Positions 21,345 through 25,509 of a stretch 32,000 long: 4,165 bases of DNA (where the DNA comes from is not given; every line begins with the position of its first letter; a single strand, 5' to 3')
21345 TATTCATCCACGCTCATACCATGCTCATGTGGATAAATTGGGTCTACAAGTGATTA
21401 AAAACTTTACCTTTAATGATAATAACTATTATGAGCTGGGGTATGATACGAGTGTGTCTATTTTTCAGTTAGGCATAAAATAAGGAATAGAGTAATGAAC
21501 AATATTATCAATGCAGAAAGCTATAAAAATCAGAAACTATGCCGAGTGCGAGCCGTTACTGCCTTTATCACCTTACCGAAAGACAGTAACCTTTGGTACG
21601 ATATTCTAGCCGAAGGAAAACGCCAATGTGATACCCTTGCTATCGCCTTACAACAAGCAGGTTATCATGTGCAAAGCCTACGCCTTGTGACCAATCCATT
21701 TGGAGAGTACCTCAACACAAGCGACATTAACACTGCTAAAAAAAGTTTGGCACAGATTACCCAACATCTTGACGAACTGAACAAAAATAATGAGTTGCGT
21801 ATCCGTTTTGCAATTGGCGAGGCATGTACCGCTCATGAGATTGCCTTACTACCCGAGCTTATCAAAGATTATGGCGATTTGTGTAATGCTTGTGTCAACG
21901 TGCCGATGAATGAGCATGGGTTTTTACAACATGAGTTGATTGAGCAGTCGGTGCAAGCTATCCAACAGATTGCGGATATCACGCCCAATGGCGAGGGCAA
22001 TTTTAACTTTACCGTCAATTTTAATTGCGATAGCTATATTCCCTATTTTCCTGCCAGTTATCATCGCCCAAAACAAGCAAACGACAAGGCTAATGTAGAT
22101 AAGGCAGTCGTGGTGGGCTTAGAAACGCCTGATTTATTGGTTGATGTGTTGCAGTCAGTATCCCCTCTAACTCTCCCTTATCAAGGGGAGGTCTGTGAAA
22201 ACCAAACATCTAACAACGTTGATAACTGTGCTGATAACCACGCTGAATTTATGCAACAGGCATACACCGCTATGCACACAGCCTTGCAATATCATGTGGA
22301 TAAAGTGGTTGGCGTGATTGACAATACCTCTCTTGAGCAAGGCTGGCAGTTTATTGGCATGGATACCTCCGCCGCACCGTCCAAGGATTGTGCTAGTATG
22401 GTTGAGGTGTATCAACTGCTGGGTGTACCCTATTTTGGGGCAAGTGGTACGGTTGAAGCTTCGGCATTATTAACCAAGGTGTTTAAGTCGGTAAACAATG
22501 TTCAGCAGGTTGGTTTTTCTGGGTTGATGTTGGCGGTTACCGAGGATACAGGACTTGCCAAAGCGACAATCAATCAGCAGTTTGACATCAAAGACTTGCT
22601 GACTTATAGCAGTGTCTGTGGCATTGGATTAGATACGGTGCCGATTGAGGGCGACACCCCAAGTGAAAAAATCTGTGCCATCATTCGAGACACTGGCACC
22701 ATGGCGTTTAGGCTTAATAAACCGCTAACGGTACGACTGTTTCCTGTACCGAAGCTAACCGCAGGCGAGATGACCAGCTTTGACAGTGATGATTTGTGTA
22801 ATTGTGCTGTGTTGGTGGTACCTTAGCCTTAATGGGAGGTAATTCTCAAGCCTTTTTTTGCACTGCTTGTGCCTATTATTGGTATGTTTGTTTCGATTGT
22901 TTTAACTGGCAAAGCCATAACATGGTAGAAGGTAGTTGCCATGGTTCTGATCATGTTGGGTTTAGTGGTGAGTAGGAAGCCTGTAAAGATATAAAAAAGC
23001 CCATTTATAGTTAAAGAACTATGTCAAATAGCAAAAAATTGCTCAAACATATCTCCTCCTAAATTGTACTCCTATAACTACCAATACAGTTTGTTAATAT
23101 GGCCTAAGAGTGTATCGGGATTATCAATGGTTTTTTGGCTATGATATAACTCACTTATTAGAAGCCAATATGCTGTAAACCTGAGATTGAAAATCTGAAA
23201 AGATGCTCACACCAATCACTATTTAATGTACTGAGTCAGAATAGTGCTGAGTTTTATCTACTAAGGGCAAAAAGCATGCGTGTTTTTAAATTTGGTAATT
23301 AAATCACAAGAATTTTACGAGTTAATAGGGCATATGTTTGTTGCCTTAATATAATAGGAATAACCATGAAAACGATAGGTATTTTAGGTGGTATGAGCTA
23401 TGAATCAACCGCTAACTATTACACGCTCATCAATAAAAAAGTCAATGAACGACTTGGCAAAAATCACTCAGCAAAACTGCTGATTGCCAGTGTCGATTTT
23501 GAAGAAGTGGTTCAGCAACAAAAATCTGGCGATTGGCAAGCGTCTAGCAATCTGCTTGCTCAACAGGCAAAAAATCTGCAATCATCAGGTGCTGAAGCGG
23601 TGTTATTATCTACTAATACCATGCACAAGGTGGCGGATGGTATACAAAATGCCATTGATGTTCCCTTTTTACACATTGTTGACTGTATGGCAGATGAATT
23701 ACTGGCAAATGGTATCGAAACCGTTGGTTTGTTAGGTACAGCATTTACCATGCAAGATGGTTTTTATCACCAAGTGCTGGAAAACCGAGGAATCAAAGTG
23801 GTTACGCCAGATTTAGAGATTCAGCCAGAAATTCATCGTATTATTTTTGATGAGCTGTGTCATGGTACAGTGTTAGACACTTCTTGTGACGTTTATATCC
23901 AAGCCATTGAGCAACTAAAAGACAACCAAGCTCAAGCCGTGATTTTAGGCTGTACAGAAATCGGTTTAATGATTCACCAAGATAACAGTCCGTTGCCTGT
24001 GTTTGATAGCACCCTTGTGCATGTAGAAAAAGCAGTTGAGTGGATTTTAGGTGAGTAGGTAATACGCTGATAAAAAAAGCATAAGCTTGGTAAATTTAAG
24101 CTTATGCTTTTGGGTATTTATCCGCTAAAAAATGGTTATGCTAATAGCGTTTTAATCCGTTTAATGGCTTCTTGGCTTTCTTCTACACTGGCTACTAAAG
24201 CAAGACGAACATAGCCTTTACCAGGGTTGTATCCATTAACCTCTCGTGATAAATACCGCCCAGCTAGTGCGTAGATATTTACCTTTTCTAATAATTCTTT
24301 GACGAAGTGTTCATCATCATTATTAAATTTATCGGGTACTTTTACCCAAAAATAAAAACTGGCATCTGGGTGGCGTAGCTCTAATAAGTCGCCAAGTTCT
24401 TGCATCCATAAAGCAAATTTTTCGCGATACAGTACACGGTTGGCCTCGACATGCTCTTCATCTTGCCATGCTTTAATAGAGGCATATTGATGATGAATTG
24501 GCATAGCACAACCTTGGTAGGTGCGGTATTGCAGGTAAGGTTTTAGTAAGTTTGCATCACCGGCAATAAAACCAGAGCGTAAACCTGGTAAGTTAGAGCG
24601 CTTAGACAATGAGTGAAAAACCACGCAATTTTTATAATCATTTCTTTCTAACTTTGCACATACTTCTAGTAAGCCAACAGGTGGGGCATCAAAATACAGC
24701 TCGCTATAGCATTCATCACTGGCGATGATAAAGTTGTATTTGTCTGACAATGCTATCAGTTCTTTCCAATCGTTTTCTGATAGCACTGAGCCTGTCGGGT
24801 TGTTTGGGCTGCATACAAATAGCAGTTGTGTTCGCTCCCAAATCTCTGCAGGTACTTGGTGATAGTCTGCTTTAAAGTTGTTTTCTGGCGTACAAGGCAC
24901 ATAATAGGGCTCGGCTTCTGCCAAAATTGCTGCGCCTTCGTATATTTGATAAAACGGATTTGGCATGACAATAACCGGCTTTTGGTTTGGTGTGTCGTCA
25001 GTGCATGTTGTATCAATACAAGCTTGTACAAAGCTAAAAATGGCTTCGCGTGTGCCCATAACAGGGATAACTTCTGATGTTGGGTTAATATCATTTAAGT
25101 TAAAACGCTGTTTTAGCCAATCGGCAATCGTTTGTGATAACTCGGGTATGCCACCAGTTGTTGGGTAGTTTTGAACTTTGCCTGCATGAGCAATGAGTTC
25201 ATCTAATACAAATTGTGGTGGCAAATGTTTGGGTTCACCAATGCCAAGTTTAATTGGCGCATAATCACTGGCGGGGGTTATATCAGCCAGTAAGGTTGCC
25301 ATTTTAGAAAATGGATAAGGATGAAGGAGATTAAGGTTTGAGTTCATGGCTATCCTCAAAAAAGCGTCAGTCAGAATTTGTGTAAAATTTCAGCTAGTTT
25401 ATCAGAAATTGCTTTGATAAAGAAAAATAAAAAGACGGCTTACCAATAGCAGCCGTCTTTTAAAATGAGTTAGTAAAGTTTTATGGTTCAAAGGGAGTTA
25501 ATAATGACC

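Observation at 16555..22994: Two gene-end-restoring insertions with identical polarity and architecture within 6.4 kb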

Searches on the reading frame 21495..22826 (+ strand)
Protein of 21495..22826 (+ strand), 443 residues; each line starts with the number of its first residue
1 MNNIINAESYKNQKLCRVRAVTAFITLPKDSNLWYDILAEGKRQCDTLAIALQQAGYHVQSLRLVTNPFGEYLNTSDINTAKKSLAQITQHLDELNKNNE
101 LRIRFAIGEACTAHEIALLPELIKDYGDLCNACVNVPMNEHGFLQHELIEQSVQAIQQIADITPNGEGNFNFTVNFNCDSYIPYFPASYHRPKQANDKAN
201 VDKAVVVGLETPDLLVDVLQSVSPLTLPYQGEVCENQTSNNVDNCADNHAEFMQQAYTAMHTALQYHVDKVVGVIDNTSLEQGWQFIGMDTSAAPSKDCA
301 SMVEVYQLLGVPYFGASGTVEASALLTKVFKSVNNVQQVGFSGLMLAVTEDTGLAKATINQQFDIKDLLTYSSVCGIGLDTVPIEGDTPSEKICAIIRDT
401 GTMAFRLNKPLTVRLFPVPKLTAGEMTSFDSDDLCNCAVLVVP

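Call 7: search_protein_families(library=pfam, proteins=[window:21495-22826:+])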
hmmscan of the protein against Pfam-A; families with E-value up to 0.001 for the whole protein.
window:21495-22826:+ (443 aa): 1 family
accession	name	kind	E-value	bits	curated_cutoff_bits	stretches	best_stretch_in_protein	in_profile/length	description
PF05167.17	DUF711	-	8e-82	275.7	25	1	13-429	5-406/413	Uncharacterised ACR (DUF711)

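Call 27: find_homologous_proteins(query=window:21495-22826:+, max_evalue=1e-50)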
Query window:21495-22826:+ (443 aa): 1248 proteins with E <= 1e-50 among 6663 candidates; the best 120 are listed.
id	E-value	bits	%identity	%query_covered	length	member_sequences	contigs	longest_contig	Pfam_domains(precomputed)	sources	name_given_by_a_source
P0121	4.0e-292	986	98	100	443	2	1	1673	PF05167.18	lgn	-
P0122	2.9e-206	703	73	99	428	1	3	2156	PF05167.18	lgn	-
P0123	5.3e-184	630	70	94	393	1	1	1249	PF05167.18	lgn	-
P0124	7.2e-175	600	65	98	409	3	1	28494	PF05167.18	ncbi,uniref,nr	ncbi:MAG: DUF711 family protein [Alysiella sp.]|uniref:DUF711 family protein n=1 Tax=Alysiella sp. T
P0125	7.9e-173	593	62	98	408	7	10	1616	PF05167.18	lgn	-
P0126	1.8e-172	592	64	98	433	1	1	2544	PF05167.18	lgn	-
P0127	2.2e-172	592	65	98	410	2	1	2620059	PF05167.18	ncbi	ncbi:DUF711 family protein [Testudinibacter sp. P27/CKL/0425]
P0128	6.1e-172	590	65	97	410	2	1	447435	PF05167.18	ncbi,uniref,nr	ncbi:hypothetical protein OA57_02095 [Chelonobacter oris]|uniref:DUF711 family protein n=1 Tax=Chelo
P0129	3.9e-171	587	64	98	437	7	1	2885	PF05167.18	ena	-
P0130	1.7e-170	585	64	98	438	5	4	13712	PF05167.18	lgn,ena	-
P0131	2.4e-170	585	64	98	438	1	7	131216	PF05167.18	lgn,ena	-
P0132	3.4e-170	584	64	98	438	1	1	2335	PF05167.18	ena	-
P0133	4.0e-170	584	65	98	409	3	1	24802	PF05167.18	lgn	-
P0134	4.5e-170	584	64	98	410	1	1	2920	PF05167.18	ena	-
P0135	4.8e-170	584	64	98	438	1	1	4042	PF05167.18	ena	-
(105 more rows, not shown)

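Call 30: find_encoding_contigs(protein=P0121, flank=10000, max_places=6)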
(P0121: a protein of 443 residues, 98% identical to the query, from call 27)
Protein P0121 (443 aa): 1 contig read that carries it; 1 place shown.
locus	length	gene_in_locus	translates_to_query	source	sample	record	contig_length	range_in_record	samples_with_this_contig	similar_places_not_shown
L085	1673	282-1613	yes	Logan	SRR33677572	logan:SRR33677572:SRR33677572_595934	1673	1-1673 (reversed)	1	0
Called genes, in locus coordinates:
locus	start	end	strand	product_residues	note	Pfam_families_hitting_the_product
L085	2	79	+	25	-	?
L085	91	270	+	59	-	-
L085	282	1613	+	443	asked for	PF05167:DUF711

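Call 31: find_encoding_contigs(protein=P0122, flank=10000, max_places=6)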
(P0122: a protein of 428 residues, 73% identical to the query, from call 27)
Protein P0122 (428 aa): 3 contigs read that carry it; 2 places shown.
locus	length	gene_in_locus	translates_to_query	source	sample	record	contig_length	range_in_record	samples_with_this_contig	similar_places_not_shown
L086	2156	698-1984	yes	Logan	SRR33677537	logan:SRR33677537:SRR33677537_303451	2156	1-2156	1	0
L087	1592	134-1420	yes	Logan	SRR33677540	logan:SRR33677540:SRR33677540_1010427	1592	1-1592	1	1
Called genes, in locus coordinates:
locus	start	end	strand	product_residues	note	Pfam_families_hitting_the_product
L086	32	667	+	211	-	-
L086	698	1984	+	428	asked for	PF05167:DUF711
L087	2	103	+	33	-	?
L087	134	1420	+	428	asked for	PF05167:DUF711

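Call 38: search_protein_families(library=pfam, proteins=[L086:32-667:+], max_evalue=1)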
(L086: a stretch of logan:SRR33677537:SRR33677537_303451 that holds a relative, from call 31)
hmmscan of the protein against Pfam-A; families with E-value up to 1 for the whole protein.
L086:32-667:+ (211 aa): 0 families

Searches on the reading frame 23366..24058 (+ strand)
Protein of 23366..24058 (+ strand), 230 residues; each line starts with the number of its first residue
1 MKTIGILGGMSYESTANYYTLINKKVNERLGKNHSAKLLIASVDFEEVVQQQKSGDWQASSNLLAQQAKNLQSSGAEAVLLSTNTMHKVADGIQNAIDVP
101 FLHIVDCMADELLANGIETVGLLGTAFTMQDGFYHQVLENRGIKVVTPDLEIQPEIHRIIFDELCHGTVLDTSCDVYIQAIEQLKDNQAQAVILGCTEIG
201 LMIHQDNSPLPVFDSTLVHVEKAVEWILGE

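Call 7: search_protein_families(library=pfam, proteins=[window:23366-24058:+])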
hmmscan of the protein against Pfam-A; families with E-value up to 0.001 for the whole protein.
window:23366-24058:+ (230 aa): 1 family
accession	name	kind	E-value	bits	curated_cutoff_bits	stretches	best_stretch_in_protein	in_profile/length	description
PF01177.27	Asp_Glu_race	-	4.3e-43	148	31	1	7-223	1-211/211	Asp/Glu/Hydantoin racemase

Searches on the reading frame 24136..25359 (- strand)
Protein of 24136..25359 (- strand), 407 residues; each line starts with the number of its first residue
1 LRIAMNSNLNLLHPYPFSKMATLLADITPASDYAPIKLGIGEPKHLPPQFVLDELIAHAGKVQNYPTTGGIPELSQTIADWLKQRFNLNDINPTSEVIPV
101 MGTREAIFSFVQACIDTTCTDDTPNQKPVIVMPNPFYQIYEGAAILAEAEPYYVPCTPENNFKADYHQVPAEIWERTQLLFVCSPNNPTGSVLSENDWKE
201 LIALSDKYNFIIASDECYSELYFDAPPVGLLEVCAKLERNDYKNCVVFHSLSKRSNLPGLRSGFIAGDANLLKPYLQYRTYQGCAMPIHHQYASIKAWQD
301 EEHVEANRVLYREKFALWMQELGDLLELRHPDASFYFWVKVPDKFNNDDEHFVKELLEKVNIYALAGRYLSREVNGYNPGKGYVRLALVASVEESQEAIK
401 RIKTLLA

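Call 24: search_protein_families(library=pfam, proteins=[window:24136-25359:-])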
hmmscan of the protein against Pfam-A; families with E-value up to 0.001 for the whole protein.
window:24136-25359:- (407 aa): 1 family
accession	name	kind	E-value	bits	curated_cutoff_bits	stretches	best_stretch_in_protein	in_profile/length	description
PF00155.27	Aminotran_1_2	-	1.3e-52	179.6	19.7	1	36-402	4-361/361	Aminotransferase class I and II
